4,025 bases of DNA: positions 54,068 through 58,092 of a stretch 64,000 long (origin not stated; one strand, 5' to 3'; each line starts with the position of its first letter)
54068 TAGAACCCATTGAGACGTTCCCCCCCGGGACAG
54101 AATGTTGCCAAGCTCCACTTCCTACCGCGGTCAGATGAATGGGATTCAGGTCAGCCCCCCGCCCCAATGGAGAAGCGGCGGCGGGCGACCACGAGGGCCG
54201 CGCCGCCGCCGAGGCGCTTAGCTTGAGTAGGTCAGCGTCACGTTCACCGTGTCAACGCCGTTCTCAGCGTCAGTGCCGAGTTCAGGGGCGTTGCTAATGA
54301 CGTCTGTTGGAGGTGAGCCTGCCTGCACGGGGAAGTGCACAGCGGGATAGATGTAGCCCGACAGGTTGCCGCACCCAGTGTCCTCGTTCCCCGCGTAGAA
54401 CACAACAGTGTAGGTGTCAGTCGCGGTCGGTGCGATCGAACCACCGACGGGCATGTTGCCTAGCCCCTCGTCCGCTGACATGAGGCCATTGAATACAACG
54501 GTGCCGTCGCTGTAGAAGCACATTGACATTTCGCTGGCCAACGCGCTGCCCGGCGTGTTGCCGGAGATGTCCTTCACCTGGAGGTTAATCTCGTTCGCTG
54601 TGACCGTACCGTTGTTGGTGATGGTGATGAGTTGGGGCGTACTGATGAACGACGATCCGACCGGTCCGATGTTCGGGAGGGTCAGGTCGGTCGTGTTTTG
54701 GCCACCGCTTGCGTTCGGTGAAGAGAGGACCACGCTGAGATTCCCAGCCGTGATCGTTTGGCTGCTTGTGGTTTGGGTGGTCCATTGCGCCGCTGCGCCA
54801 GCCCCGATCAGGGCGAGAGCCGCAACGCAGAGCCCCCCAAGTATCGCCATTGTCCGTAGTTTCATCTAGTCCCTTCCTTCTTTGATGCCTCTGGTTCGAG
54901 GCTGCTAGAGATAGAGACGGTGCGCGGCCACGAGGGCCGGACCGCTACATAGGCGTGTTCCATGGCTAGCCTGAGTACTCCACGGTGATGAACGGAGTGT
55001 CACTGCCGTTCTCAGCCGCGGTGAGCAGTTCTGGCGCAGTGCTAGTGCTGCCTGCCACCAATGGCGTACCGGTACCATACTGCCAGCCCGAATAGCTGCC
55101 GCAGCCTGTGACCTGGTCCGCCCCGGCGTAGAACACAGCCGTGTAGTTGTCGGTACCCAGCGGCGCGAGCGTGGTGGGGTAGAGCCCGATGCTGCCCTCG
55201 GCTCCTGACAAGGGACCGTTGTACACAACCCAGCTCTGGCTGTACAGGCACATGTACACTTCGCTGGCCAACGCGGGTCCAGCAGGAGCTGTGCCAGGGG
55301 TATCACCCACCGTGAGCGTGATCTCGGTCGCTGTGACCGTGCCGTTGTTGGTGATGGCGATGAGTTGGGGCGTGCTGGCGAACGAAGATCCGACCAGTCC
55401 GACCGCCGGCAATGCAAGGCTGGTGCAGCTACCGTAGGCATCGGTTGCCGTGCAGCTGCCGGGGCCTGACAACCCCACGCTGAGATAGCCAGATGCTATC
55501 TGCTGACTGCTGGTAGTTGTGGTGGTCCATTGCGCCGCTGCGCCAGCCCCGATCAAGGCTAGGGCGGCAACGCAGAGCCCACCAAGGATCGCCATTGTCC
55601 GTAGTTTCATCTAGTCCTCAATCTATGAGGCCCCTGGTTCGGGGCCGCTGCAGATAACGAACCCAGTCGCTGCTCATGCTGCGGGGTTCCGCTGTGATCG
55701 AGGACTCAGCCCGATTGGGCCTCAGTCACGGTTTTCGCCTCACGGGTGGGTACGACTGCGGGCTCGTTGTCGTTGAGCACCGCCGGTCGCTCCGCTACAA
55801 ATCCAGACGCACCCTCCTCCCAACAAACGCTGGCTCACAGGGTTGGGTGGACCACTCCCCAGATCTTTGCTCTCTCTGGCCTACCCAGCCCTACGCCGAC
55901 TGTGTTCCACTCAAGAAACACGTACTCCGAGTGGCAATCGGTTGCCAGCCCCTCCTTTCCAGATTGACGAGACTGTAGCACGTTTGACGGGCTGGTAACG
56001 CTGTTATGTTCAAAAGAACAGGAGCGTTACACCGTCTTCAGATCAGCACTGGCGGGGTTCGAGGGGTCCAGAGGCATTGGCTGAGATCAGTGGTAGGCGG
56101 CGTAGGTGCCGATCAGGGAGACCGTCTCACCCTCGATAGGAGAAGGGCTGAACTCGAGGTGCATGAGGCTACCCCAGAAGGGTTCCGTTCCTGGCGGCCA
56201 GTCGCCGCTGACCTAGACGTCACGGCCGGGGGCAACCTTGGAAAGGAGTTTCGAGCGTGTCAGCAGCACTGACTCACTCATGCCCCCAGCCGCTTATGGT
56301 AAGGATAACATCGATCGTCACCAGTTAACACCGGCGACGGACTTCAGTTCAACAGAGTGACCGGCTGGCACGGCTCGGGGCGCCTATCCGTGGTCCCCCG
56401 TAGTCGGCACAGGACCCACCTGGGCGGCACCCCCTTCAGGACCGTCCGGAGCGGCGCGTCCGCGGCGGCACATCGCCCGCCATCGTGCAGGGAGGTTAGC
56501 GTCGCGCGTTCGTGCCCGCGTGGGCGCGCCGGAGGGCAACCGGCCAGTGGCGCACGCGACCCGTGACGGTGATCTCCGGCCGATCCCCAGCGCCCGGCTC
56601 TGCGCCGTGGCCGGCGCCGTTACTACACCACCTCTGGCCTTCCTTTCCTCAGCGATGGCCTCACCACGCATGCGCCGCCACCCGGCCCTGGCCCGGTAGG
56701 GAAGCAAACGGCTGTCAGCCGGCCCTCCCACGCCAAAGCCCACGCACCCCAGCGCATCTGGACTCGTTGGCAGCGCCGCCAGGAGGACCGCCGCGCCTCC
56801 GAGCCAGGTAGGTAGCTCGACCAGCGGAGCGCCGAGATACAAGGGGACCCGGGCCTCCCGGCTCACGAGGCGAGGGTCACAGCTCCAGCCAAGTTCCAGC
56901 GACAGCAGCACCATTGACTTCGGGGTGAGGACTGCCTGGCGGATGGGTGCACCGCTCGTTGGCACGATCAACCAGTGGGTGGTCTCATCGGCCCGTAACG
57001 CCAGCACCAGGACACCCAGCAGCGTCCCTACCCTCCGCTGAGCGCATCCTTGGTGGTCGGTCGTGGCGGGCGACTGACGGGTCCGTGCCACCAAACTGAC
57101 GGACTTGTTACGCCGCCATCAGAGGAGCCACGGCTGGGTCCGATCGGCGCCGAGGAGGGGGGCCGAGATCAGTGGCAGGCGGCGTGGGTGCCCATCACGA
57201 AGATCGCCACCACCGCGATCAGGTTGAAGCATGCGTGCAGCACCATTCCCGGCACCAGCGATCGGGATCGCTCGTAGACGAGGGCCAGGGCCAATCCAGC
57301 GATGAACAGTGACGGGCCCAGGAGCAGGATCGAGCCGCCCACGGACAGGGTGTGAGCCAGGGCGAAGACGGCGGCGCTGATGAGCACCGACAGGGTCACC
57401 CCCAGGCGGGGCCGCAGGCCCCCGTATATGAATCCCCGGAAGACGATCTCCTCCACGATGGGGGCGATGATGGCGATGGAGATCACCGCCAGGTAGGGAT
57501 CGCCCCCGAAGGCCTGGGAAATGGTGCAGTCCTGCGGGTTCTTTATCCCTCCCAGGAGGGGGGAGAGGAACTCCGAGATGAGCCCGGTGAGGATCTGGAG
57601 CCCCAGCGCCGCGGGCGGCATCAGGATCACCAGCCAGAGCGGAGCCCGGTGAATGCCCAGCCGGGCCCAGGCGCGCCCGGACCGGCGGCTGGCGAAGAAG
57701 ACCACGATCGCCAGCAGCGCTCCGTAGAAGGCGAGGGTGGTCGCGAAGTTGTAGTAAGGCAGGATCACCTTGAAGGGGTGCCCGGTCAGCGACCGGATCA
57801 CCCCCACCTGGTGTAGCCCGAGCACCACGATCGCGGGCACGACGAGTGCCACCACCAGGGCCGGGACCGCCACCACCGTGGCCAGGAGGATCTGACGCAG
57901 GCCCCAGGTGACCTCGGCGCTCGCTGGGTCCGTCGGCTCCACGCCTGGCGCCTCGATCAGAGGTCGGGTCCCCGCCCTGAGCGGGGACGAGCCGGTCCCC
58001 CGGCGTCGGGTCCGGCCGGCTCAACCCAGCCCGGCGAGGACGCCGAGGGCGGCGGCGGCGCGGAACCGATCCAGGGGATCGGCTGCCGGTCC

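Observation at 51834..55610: SipW-type signal peptidase embedded in a cluster of TasA/camelysin-like secreted proteins plus an anchored Ser/Thr-rich protein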

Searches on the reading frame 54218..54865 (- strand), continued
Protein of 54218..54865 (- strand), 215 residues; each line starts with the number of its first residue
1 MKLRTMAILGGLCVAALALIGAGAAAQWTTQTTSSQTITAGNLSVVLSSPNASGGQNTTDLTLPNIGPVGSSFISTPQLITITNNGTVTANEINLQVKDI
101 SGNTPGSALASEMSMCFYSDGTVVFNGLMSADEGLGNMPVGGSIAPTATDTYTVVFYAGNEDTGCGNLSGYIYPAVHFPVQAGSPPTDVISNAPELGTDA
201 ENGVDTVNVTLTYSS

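Call 67: search_protein_families(library=pfam, alignment_id=A1, max_evalue=0.1)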
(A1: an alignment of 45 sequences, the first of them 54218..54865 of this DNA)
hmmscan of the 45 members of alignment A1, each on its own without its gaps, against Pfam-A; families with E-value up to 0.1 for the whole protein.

A. member 1, window:54218-54865:- (215 aa): 1 family
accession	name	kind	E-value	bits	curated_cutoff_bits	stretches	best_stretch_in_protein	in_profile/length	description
PF12389.13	Peptidase_M73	-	0.042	14.1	22.5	1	14-117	14-109/196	Camelysin metallo-endopeptidase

B. families by the number of members that match (of 45 scanned): 9 families
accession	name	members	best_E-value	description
PF12389.13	Peptidase_M73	29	0.0002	Camelysin metallo-endopeptidase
PF22544.2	HYDIN_VesB_CFA65-like_Ig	9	8.5e-05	HYDIN/CFA65/VesB-like, Ig-like domain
PF14016.12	DUF4232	5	0.00017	Domain of unknown function (DUF4232)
PF19516.4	DUF6049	1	0.011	Family of unknown function (DUF6049)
PF25262.1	DUF7862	1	0.033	Domain of unknown function (DUF7862)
PF24375.1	DUF7531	1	0.036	Family of unknown function (DUF7531)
PF00221.24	Lyase_aromatic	1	0.038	Aromatic amino acid lyase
PF24507.1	Ig_CFAP65_4th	1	0.084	CFAP65, fourth Ig-like domain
PF18368.7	Ig_GlcNase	1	0.089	Exo-beta-D-glucosaminidase Ig-fold domain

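Call 74: find_related_loci(query=A5, collection=genome_contigs, flank=6000)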
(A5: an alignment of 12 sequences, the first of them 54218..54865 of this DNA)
Query A5 (215 aa) in genome_contigs; peptide patterns used: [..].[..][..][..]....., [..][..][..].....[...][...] (x = any residue, [..] = any of these).
460 stretches matched a pattern; 19 encode a relative of the query (tblastn E <= 1e-3); 19 distinct loci.
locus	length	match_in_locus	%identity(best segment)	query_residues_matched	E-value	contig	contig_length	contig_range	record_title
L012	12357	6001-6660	56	4-215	2e-68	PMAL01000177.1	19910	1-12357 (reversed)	MAG: Acidimicrobiaceae bacterium isolate palsa_735 73.20120700_P2D.14_contig_10715, whole genome shotgun sequence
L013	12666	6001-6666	56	1-214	4e-67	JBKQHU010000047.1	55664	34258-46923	MAG: Acidimicrobiales bacterium isolate BAr1A1B1C__bin_122 BAr1A1B1C_000000081222, whole genome shotgun sequence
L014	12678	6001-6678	53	2-214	4e-60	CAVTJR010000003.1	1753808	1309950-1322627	MAG: uncultured Actinomycetota bacterium isolate MFD05580.bin.1.93 genome assembly, contig: contig_37160, whole genome s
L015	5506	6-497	49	28-178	2e-32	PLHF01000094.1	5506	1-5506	MAG: Acidimicrobiaceae bacterium isolate bog_575 73.20110800_S2D.14_contig_14776, whole genome shotgun sequence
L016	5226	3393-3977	49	1-184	7e-31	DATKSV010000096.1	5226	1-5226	MAG TPA_asm: Candidatus Nanopelagicaceae bacterium isolate SMAG_U14063 k141_890513, whole genome shotgun sequence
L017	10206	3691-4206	54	1-169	1e-30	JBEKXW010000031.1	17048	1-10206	MAG: Candidatus Dormibacteria bacterium isolate SPRUCE 660 SPRUCE_660_31, whole genome shotgun sequence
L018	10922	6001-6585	49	1-184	7e-31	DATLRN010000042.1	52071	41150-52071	MAG TPA_asm: Candidatus Dormiibacterota bacterium isolate SMAG_U13905 k141_133393, whole genome shotgun sequence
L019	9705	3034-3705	44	1-214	3e-30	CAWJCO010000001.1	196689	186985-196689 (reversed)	MAG: uncultured Chloroflexia bacterium isolate MFD04492.bin.2.96 genome assembly, contig: contig_20994, whole genome sho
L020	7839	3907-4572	45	1-214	1e-26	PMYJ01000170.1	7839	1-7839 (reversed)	MAG: Candidatus Dormiibacterota bacterium isolate fen_839 73.20110800_E2D.52_contig_22734, whole genome shotgun sequence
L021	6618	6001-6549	42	1-171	2e-21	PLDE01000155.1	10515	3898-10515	MAG: Candidatus Dormiibacterota bacterium isolate palsa_846 73.20111000_P2M.19_contig_78908, whole genome shotgun sequen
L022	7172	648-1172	34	4-174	5e-20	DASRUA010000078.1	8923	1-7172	MAG TPA_asm: Dermatophilaceae bacterium isolate SMAG_U7721 k141_44998, whole genome shotgun sequence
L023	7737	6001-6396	46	2-122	2e-20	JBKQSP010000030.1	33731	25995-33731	MAG: Acidimicrobiales bacterium isolate MHr1A1B1C__bin_13 MHr1A1B1C_000000075214, whole genome shotgun sequence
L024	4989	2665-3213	41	1-169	7e-18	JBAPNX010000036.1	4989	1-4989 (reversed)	MAG: Candidatus Dormiibacterota bacterium isolate MFD01221_ilm_asm_bin25 k127_317204, whole genome shotgun sequence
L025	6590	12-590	32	4-193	3e-17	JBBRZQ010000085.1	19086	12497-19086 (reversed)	MAG: Actinomycetales bacterium isolate metawrap_la5_58 metawrap_la5_58_K_1603101_L_19086_cov_20.0000, whole genome shotg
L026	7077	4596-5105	34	2-174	5e-17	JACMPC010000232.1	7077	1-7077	MAG: Dermatophilaceae bacterium isolate LF-bin-300 FL-bin-300-contig-k141_2093615, whole genome shotgun sequence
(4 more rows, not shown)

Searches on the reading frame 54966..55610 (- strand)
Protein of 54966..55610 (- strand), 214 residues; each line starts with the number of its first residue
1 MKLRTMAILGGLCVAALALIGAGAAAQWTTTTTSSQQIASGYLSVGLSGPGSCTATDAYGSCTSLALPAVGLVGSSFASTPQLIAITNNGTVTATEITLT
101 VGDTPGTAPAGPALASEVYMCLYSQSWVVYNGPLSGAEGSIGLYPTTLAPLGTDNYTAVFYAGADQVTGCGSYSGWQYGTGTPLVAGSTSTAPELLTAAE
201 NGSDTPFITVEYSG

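Call 3: search_protein_families(library=pfam, proteins=[window:54966-55610:-], max_evalue=1)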
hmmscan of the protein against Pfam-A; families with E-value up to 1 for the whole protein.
window:54966-55610:- (214 aa): 0 families

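Call 4: search_protein_families(library=ncbifam, proteins=[window:54966-55610:-], max_evalue=1)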
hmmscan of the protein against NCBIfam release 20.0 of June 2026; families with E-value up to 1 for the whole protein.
window:54966-55610:- (214 aa): 1 family
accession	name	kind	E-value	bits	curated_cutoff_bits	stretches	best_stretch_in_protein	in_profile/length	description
NF008153.0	PRK10905.1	equivalog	0.13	11.4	256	1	11-58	103-145/424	cell division protein DamX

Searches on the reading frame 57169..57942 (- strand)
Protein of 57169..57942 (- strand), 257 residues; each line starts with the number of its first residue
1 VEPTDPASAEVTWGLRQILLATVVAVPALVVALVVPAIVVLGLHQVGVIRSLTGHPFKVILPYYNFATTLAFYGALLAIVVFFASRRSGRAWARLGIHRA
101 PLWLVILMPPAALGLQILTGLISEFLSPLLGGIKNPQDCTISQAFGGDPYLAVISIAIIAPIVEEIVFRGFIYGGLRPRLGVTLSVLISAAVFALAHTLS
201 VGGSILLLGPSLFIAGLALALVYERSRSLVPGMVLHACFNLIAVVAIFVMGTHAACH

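Call 61: search_protein_families(library=pfam, proteins=[window:57169-57942:-], max_evalue=0.001)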
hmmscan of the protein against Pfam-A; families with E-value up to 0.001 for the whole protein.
window:57169-57942:- (257 aa): 1 family
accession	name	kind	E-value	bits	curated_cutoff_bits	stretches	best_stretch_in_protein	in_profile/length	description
PF02517.21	Rce1-like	-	1.5e-21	76.9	22.4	1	149-242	4-93/93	Type II CAAX prenyl endopeptidase Rce1-like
